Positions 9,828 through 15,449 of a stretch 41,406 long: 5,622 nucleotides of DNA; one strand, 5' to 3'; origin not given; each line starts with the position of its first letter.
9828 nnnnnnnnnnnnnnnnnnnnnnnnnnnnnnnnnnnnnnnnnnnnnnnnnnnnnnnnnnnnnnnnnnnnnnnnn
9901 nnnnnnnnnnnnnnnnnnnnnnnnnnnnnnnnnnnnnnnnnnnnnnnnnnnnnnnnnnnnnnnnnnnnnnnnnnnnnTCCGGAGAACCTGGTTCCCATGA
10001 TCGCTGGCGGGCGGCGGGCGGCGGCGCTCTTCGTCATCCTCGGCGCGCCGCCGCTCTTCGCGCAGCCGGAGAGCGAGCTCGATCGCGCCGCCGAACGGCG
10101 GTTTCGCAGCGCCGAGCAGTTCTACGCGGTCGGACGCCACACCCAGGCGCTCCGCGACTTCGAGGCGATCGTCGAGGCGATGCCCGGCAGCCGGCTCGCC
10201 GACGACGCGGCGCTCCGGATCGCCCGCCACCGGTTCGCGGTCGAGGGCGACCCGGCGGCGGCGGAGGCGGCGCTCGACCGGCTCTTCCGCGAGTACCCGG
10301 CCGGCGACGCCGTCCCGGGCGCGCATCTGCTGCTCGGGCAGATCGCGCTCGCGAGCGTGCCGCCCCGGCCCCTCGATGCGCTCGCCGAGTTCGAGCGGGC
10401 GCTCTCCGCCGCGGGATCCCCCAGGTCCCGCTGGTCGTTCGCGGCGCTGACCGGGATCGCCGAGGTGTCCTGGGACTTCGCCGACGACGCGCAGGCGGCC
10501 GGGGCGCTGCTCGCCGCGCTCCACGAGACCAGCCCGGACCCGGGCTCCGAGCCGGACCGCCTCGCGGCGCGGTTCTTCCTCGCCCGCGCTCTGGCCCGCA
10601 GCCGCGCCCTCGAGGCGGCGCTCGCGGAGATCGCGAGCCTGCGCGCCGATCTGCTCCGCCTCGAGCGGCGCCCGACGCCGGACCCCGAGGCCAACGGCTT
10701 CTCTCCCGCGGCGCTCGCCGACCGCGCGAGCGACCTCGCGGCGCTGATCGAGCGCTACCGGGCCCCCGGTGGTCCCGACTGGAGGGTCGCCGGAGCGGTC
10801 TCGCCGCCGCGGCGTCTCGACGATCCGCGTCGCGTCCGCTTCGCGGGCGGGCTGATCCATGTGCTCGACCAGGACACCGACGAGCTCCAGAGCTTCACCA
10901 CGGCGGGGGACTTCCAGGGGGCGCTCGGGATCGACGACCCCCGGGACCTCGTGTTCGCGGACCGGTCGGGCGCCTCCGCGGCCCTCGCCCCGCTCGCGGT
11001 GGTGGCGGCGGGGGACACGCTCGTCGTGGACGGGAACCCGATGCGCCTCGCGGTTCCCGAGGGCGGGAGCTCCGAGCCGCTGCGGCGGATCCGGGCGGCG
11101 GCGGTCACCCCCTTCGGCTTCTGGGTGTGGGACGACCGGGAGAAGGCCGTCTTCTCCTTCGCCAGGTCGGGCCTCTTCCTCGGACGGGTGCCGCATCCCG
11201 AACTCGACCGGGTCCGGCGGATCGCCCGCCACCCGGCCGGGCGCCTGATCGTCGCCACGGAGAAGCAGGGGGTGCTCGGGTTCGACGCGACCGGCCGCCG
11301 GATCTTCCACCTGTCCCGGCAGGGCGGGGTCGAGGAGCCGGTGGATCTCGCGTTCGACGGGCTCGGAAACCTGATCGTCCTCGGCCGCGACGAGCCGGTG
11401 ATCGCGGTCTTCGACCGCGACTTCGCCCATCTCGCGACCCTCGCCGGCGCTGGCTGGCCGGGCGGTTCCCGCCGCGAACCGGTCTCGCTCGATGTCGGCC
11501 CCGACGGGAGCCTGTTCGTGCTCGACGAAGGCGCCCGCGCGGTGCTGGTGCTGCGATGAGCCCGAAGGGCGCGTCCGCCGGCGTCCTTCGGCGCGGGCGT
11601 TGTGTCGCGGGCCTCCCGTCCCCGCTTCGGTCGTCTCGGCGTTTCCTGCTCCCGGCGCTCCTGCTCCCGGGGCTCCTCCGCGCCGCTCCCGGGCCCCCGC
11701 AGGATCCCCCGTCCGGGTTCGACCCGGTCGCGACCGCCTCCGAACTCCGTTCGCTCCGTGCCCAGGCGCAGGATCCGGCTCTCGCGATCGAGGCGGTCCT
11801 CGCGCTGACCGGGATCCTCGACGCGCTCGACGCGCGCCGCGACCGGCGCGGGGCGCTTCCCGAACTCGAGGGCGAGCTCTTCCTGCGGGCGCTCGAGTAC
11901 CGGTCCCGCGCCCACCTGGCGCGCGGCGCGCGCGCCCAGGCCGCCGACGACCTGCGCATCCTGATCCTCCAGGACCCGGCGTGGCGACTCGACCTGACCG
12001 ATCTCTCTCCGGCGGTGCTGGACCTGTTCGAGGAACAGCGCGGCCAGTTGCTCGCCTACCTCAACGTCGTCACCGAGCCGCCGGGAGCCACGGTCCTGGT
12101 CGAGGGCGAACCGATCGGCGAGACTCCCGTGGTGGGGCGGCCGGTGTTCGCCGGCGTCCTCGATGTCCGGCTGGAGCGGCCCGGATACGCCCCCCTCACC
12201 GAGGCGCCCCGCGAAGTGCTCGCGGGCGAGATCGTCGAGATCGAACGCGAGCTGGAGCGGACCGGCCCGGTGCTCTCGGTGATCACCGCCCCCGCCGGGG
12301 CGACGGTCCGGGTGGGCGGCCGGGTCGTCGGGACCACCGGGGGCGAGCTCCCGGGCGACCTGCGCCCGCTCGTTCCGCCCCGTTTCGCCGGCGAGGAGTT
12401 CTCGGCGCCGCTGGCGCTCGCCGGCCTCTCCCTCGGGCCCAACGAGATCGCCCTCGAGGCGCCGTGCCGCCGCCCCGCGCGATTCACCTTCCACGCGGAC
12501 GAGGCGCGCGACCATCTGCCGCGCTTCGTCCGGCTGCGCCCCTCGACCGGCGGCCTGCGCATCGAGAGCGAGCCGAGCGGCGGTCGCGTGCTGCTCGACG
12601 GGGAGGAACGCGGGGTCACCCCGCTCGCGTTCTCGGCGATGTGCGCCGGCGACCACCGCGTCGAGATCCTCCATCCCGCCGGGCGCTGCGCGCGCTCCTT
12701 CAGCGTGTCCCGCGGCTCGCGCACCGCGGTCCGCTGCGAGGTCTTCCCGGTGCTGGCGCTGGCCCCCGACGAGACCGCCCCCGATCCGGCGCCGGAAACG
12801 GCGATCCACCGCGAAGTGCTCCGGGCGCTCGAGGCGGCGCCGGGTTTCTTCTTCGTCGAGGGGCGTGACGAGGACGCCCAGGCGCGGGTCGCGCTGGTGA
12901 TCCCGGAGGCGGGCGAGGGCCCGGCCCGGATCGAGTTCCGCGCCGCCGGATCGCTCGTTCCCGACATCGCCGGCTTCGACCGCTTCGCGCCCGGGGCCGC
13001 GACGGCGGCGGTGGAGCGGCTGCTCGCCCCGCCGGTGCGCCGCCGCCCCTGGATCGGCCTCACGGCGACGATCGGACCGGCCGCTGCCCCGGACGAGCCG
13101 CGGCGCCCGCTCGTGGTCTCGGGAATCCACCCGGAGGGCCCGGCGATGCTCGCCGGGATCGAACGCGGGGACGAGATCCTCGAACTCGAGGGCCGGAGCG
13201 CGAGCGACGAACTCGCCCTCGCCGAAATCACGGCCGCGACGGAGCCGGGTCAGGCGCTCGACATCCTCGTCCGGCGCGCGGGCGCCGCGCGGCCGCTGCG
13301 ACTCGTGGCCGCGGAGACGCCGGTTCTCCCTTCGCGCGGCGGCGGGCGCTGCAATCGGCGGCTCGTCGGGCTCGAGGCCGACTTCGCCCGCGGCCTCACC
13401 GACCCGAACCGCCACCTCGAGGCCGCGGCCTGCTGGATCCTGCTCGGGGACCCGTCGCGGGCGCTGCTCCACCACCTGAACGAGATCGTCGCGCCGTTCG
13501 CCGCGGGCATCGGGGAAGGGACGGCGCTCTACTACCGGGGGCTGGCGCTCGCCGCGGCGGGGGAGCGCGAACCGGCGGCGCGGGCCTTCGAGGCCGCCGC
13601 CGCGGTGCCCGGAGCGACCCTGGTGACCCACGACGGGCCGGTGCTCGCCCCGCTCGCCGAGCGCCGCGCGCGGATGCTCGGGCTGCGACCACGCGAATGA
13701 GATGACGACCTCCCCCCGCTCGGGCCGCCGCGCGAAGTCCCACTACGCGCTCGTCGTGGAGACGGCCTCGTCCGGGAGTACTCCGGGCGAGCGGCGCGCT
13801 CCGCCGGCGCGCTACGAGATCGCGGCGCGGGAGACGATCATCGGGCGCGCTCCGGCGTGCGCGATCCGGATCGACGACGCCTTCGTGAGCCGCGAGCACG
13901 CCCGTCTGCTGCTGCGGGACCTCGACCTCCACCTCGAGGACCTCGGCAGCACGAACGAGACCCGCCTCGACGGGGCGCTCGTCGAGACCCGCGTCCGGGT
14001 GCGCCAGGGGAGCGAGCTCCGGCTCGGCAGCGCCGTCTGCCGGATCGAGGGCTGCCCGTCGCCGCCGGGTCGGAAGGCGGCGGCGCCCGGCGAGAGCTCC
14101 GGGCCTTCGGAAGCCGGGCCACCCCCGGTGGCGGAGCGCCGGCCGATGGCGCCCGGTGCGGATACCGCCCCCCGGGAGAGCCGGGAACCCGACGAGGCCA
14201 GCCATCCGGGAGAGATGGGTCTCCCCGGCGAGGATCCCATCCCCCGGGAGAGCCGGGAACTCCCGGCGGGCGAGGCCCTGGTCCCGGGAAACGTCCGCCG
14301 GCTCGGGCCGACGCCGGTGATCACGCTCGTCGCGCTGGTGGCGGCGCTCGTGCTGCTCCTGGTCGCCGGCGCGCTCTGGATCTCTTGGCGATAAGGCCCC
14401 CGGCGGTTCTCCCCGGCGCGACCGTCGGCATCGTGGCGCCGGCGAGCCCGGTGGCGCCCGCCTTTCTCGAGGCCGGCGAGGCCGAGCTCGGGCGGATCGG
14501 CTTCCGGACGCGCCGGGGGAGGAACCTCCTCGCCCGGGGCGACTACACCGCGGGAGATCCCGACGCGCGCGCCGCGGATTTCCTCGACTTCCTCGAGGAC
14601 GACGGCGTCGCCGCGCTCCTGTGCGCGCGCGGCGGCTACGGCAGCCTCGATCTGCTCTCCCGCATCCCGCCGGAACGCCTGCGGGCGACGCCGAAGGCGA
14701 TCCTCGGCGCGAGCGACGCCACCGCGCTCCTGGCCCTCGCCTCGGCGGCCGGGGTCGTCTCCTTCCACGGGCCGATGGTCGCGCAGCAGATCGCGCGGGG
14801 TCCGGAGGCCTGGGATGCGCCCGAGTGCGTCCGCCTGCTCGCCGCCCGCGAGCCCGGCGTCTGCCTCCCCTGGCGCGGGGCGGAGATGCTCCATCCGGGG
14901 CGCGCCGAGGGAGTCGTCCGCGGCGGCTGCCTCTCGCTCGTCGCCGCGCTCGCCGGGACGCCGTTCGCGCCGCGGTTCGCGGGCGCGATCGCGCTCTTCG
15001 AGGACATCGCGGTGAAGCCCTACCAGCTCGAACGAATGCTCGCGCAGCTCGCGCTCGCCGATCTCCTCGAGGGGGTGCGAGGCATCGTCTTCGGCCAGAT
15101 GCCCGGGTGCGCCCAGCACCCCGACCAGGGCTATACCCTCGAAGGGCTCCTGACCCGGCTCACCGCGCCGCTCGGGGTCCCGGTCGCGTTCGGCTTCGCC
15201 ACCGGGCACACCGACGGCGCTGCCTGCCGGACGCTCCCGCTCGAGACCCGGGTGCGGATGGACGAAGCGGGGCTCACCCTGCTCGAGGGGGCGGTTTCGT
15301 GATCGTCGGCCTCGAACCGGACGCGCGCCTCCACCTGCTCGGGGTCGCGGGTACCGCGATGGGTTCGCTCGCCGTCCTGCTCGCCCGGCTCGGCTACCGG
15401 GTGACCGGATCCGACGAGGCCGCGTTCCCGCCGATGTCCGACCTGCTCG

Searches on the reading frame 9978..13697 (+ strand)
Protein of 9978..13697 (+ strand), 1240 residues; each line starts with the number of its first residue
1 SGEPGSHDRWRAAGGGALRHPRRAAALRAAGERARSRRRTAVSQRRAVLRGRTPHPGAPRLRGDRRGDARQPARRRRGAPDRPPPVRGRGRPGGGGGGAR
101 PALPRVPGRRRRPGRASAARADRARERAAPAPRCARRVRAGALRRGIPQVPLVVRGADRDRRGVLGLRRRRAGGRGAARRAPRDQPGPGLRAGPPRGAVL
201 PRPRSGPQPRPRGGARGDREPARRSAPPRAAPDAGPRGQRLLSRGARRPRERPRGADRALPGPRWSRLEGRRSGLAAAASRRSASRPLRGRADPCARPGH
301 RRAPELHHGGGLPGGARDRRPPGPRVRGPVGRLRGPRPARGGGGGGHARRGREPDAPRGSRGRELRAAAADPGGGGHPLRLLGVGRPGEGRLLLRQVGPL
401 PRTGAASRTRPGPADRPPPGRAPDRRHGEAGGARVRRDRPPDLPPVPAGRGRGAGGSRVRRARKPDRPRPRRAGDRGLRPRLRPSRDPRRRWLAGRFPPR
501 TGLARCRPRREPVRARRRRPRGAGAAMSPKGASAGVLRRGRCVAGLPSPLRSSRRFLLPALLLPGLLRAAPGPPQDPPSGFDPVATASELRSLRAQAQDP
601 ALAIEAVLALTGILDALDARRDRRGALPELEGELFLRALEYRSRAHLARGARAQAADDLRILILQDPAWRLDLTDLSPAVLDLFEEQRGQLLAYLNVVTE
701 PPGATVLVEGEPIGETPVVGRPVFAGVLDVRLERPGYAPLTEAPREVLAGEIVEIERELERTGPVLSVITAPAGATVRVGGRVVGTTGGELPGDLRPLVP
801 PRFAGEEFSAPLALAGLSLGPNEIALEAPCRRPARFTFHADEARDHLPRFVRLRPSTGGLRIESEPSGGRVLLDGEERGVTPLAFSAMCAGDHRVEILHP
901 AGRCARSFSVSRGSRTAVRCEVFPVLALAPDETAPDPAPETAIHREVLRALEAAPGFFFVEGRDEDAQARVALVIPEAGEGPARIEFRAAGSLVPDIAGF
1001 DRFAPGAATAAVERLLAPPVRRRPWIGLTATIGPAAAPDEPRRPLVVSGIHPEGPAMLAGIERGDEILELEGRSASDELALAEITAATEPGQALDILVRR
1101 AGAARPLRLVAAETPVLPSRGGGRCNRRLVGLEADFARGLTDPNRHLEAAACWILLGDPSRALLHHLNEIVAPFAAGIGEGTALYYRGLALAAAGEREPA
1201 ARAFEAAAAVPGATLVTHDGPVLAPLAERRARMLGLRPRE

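Call 65: search_protein_families(library=pfam, proteins=[window:9978-13697:+], max_evalue=0.0001)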
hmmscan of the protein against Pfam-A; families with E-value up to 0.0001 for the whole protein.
window:9978-13697:+ (1240 aa): 3 families
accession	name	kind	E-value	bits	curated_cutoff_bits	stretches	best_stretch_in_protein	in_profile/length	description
PF08308.17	PEGA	-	1.2e-20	73.6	20.8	2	695-760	4-68/71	PEGA domain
PF17820.7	PDZ_6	-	5.5e-07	29.7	27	1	1046-1100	1-54/54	PDZ domain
PF13180.12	PDZ_2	-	6.8e-05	23.5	27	0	1045-1104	14-73/80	PDZ domain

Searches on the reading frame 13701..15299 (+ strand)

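Call 65: search_protein_families(library=pfam, proteins=[window:13701-15299:+], max_evalue=0.0001)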
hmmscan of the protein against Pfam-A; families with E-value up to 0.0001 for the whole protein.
window:13701-15299:+ (533 aa): 2 families
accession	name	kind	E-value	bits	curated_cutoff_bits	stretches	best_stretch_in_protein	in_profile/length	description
PF17676.7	Peptidase_S66C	-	4.6e-27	95.4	23.7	1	403-519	1-119/120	LD-carboxypeptidase C-terminal domain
PF02016.21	Peptidase_S66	-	8.6e-26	90.9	25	1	242-357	1-121/121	LD-carboxypeptidase N-terminal domain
